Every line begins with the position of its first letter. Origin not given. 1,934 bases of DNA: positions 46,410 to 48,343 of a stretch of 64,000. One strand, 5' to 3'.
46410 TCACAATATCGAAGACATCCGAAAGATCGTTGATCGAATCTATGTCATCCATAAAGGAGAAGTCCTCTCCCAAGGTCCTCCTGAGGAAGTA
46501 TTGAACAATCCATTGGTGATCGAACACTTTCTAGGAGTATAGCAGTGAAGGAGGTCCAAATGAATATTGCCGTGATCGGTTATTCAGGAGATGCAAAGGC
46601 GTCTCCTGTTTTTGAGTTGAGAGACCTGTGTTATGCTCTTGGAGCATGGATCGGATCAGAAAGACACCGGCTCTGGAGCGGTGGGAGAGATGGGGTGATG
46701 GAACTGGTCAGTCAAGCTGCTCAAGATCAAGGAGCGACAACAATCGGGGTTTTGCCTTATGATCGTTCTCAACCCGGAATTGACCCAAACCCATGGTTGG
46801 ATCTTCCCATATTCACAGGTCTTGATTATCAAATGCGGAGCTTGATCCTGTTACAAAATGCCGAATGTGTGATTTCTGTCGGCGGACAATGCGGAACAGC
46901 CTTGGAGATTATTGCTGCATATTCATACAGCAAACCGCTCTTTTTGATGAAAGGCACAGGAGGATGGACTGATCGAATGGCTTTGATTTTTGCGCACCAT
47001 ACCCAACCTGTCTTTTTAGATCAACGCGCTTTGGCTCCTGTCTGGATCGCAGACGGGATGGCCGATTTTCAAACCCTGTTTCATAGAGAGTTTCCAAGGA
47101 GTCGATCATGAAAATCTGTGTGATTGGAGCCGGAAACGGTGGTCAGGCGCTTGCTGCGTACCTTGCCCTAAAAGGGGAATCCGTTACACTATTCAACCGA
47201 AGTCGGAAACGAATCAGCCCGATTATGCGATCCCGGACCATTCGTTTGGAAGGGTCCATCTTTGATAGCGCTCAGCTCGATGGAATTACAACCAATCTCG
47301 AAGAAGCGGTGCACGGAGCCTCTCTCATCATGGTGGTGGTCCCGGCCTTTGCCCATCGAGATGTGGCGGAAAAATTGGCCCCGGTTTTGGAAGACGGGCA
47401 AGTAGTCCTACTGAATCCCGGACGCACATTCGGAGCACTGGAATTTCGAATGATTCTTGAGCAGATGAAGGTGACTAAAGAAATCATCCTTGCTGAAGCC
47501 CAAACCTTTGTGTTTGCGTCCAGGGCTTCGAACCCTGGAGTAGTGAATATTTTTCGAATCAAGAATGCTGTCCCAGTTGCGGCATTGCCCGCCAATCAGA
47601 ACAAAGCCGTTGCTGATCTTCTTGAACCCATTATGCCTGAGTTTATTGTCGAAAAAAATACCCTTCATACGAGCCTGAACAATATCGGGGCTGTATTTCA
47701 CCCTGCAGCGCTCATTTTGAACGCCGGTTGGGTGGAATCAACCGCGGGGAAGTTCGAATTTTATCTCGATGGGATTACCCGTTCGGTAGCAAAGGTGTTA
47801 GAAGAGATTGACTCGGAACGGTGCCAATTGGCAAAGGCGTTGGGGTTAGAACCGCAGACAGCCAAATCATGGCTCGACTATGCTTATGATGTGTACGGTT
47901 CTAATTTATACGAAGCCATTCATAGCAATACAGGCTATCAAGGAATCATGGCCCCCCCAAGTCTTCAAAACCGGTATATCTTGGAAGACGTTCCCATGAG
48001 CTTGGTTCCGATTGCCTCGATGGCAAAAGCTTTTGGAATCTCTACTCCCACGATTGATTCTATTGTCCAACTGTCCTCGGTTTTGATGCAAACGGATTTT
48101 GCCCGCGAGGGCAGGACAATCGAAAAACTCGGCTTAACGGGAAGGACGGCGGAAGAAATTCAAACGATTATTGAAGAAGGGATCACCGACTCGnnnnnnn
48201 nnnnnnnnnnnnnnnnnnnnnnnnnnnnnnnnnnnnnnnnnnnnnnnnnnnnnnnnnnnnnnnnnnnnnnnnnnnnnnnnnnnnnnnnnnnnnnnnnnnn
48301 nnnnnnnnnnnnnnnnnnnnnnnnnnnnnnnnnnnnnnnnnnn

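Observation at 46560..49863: Tightly coupled triad: LOG-like TIGR00725 protein, opine-dehydrogenase-family enzyme, variant B12-binding-domain protein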

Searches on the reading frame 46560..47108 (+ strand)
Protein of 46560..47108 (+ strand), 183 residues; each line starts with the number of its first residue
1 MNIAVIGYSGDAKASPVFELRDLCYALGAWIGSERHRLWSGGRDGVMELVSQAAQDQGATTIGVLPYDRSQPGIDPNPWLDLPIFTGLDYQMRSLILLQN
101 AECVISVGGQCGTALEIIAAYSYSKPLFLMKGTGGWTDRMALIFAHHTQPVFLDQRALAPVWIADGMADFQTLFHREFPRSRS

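Call 5: search_protein_families(library=pfam, proteins=[window:46560-47108:+], max_evalue=0.1)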
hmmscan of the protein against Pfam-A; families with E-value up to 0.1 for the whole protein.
window:46560-47108:+ (183 aa): 4 families
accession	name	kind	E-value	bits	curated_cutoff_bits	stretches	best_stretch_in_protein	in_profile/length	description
PF18306.6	LDcluster4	-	1.5e-32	112.7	26.3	1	1-140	2-129/151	SLOG cluster4 family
PF03641.19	Lysine_decarbox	-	0.0046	17.6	27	1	47-133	1-91/131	Possible lysine decarboxylase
PF18171.6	LSDAT_prok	-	0.011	15.4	25.4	0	100-141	123-164/195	SLOG in TRPM, prokaryote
PF18163.6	LD_cluster2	-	0.086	12.8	25.3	0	108-157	165-214/264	SLOG cluster2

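Call 6: search_protein_families(library=ncbifam, proteins=[window:46560-47108:+], max_evalue=0.1)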
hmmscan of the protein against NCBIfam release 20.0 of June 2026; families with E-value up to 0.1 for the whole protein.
window:46560-47108:+ (183 aa): 3 families
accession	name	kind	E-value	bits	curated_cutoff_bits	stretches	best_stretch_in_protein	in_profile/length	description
TIGR00725.1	TIGR00725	hypoth_equivalog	2.2e-34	118.2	106.9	1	4-141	2-132/159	TIGR00725 family protein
NF058542.1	CtkRMPhLog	equivalog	2.4e-05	24.4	300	1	18-140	15-142/177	cytokinin riboside 5'-monophosphate phosphoribohydrolase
TIGR00730.1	TIGR00730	subfamily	0.00017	21.4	96.35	1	21-135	18-137/178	TIGR00730 family Rossman fold protein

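Call 18: search_solved_structures(query=window:46560-47108:+, max_evalue=0.01)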
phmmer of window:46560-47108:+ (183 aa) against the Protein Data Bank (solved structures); distinct sequences matched with E-value up to 0.01: 9.
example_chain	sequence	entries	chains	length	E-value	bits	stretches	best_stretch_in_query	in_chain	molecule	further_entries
1rcu_A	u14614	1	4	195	3.6e-45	157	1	3-158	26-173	conserved hypothetical protein VT76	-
2iz5_A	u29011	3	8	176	7.1e-10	41.9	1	5-132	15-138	MOCO CARRIER PROTEIN | MOLYBDENUM COFACTOR CARRIER PROTEIN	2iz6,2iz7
6y01_AAA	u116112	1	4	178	2.2e-09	40.3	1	4-131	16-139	p450 cytochrome, putative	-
5zbj_A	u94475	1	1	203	0.00013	24.8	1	12-144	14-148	Putative cytokinin riboside 5'-monophosphate phosphoribohydrolase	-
5zbk_A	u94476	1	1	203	0.00062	22.5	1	12-140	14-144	Putative cytokinin riboside 5'-monophosphate phosphoribohydrolase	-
3sbx_A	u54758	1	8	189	0.00076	22.2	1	18-120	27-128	Putative uncharacterized protein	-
3qua_A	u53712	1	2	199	0.0058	19.4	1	19-165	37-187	Putative uncharacterized protein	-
1weh_A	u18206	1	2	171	0.0059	19.3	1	25-134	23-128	Conserved hypothetical protein TT1887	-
2a33_A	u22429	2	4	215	0.0061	19.3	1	22-123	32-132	hypothetical protein | Uncharacterized protein At2g37210/T2N18.3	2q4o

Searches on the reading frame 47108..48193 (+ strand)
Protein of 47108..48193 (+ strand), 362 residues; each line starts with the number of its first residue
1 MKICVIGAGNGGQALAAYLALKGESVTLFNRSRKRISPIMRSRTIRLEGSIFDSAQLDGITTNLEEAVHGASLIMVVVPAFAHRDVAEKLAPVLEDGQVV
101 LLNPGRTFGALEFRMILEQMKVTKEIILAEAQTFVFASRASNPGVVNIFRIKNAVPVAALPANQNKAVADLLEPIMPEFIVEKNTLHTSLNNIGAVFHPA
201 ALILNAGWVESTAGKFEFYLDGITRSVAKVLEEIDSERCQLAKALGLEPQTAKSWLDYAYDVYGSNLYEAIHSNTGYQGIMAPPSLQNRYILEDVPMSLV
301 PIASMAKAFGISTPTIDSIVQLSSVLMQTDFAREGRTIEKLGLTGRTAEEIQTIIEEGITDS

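Call 5: search_protein_families(library=pfam, proteins=[window:47108-48193:+], max_evalue=0.1)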
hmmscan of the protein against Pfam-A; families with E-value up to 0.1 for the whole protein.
window:47108-48193:+ (362 aa): 15 families
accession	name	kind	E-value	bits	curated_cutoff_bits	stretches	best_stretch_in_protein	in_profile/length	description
PF02317.23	Octopine_DH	-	1.3e-47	162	30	1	183-326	3-149/150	NAD/NADP octopine/nopaline dehydrogenase, alpha-helical domain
PF01210.29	NAD_Gly3P_dh_N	-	4.4e-13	49.9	23.1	1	2-101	1-100/158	NAD-dependent glycerol-3-phosphate dehydrogenase N-terminus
PF02558.23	ApbA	-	4.8e-10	39.7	22.2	1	3-102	1-98/150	Ketopantoate reductase PanE/ApbA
PF03446.21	NAD_binding_2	-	5.4e-08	33.4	21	1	2-100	1-89/161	NAD binding domain of 6-phosphogluconate dehydrogenase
PF03807.23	F420_oxidored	-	1.6e-07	32.2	21.6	1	2-100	1-88/94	NADP oxidoreductase coenzyme F420-dependent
PF07991.19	KARI_N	-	2.4e-05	24.4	20.6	1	2-105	6-96/165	Acetohydroxy acid isomeroreductase, NADPH-binding domain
PF03721.20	UDPG_MGDP_dh_N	-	0.00037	20.6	27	1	1-80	1-86/187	UDP-glucose/GDP-mannose dehydrogenase family, NAD binding domain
PF01488.26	Shikimate_DH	-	0.0023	18.4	24.3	1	2-40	14-53/138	Shikimate / quinate 5-dehydrogenase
PF03435.24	Sacchrp_dh_NADP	-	0.0047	17.7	25.1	1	3-88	1-86/129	Saccharopine dehydrogenase NADP binding domain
PF07992.20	Pyr_redox_2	-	0.007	16.3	26.1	1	1-33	1-33/291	Pyridine nucleotide-disulphide oxidoreductase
PF13450.12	NAD_binding_8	-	0.013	16.2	21.9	1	5-33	1-29/68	NAD(P)-binding Rossmann-like domain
PF01408.29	GFO_IDH_MocA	-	0.025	15.7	24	1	2-90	2-82/120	Oxidoreductase family, NAD-binding Rossmann fold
PF01266.30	DAO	-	0.034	14.1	27.9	1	2-32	1-31/353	FAD dependent oxidoreductase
PF02737.24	3HCDH_N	-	0.039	14.3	22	1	2-41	1-40/180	3-hydroxyacyl-CoA dehydrogenase, NAD binding domain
PF01494.25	FAD_binding_3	-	0.042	13.5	22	1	2-44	3-44/349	FAD binding domain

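Call 6: search_protein_families(library=ncbifam, proteins=[window:47108-48193:+], max_evalue=0.1)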
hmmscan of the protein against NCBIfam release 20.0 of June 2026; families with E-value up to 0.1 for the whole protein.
window:47108-48193:+ (362 aa): 64 families (the best 25 are shown)
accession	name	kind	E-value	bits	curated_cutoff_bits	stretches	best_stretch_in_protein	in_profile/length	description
NF000942.0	PRK00094.1-4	subfamily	6.7e-13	48.5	257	1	1-101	3-103/334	NAD(P)H-dependent glycerol-3-phosphate dehydrogenase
NF000941.0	PRK00094.1-3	equivalog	1.4e-11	44.2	423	1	2-101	3-102/336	NAD(P)H-dependent glycerol-3-phosphate dehydrogenase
NF000940.0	PRK00094.1-2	subfamily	3.4e-10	40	202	1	1-126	1-117/330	NAD(P)H-dependent glycerol-3-phosphate dehydrogenase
NF011211.0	PRK14618.1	equivalog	7.1e-10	38.6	489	1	1-121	5-122/328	NAD(P)H-dependent glycerol-3-phosphate dehydrogenase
NF000946.0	PRK00094.2-4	equivalog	1e-08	34.5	455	1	2-101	6-105/342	NAD(P)H-dependent glycerol-3-phosphate dehydrogenase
NF000939.0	PRK00094.1-1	equivalog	1.3e-08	34.3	473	1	2-99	7-104/339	NAD(P)H-dependent glycerol-3-phosphate dehydrogenase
NF000947.0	PRK00094.2-5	equivalog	1.3e-07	31.4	251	1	1-90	5-93/323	NAD(P)H-dependent glycerol-3-phosphate dehydrogenase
NF000944.0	PRK00094.2-2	equivalog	1.3e-07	30.8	603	1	1-105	21-125/371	NAD(P)H-dependent glycerol-3-phosphate dehydrogenase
NF005089.0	PRK06522.1-4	subfamily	1.9e-07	30.8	223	1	1-101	1-98/326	2-dehydropantoate 2-reductase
NF006083.0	PRK08229.1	equivalog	2.3e-07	30.1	371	1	1-101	3-104/341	2-dehydropantoate 2-reductase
TIGR00745.1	apbA_panE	subfamily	6.1e-07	29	141.35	1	2-102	1-100/305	2-dehydropantoate 2-reductase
NF005087.0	PRK06522.1-1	equivalog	7.4e-07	28.6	351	1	1-190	1-174/296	2-dehydropantoate 2-reductase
TIGR03026.1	NDP-sugDHase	subfamily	2.2e-05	23.4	189.8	1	1-94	1-100/413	nucleotide sugar dehydrogenase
NF011213.0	PRK14620.1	equivalog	2.4e-05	23.6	478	1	1-106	1-109/326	NAD(P)H-dependent glycerol-3-phosphate dehydrogenase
NF006765.0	PRK09287.1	equivalog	3.7e-05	22.8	413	1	2-101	5-99/476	NADP-dependent phosphogluconate dehydrogenase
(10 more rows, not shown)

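Call 17: search_solved_structures(query=window:47108-48193:+, max_evalue=0.001)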
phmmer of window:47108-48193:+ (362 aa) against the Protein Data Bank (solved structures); distinct sequences matched with E-value up to 0.001: 4.
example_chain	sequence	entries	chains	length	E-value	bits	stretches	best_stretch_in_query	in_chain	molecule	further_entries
1bg6_A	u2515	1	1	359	3.1e-82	279.7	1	4-356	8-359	N-(1-D-CARBOXYLETHYL)-L-NORVALINE DEHYDROGENASE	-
3c7a_A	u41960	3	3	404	2.2e-16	63.3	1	1-335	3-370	Octopine dehydrogenase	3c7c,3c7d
3iqd_B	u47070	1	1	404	2.2e-16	63.2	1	1-335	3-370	Octopine dehydrogenase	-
3k96_A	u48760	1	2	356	0.00012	24.7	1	3-97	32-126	Glycerol-3-phosphate dehydrogenase [NAD(P)+]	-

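Call 33: search_solved_structures(query=window:47108-48193:+, max_evalue=1e-10, show_alignments=2)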
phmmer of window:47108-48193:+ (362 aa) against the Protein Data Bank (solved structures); distinct sequences matched with E-value up to 1e-10: 3.
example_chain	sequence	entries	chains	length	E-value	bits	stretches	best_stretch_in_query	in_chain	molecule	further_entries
1bg6_A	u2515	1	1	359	3.1e-82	279.7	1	4-356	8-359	N-(1-D-CARBOXYLETHYL)-L-NORVALINE DEHYDROGENASE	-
3c7a_A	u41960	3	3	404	2.2e-16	63.3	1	1-335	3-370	Octopine dehydrogenase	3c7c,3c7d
3iqd_B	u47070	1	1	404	2.2e-16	63.2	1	1-335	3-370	Octopine dehydrogenase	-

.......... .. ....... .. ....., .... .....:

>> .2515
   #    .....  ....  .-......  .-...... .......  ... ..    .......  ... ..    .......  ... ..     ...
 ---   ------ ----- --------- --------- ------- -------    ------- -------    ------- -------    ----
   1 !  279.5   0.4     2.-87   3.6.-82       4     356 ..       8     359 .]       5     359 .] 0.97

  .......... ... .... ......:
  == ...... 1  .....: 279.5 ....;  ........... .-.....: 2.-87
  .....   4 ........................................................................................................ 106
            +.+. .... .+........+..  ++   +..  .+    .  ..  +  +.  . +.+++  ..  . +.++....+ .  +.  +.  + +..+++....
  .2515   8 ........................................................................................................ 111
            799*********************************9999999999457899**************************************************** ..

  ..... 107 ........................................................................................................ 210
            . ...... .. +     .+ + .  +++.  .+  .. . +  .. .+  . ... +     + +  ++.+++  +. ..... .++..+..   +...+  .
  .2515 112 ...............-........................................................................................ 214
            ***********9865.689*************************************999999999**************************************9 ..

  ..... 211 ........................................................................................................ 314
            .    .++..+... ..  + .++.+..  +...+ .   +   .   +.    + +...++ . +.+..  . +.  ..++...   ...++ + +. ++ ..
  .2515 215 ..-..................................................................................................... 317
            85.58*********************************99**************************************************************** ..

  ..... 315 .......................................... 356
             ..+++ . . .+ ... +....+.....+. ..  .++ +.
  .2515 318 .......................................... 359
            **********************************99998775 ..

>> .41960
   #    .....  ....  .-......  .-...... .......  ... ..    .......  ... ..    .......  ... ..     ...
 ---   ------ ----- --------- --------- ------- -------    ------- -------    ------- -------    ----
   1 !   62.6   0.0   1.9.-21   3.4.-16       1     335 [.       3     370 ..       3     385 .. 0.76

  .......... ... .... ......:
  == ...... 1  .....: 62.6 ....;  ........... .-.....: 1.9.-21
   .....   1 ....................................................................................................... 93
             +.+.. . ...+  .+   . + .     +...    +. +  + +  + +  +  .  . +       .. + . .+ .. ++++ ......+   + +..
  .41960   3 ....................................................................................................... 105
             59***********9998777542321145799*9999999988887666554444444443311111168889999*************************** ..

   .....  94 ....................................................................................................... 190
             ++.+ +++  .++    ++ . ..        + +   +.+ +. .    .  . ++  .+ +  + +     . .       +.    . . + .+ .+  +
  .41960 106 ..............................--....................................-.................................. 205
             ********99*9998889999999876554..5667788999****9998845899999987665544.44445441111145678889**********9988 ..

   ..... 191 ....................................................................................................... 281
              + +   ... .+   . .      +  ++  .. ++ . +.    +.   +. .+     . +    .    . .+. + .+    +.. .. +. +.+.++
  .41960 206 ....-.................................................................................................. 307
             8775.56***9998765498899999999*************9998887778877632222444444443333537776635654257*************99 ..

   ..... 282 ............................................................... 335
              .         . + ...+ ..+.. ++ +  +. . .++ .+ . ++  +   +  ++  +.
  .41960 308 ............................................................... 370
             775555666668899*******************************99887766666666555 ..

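Call 77: find_related_loci(query=A4, collection=metagenome_contigs, flank=5000)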
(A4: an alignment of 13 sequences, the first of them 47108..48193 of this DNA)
Query A4 (362 aa) in metagenome_contigs; peptide patterns used: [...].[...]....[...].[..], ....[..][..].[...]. (x = any residue, [..] = any of these).
600 stretches matched a pattern (row limit reached: there are more); 432 encode a relative of the query (tblastn E <= 1e-3); the best 80 are kept; 80 distinct loci.
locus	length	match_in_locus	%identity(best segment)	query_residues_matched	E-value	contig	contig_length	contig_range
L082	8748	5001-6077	75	1-359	0e+0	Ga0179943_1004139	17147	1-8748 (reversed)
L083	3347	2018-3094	75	1-359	0e+0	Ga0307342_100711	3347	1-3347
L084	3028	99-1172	64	1-358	8e-169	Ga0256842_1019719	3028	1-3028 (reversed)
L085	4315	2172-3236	65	1-355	5e-164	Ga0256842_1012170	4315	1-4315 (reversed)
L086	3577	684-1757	61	1-358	1e-163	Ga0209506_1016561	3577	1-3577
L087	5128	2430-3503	63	1-358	2e-159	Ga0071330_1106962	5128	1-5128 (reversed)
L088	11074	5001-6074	61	1-358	2e-156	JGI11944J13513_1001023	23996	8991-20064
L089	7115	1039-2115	62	1-358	5e-155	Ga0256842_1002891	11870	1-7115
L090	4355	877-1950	61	1-358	3e-158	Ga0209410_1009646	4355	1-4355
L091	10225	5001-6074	61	1-358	2e-151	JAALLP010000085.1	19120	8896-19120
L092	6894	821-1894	60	1-358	4e-151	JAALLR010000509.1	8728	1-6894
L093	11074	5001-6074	60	1-358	3e-145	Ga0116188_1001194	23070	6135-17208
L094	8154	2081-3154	60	1-358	3e-143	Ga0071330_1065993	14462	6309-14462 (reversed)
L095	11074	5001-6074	56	1-358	2e-140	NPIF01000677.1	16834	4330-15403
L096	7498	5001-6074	59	1-358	9e-140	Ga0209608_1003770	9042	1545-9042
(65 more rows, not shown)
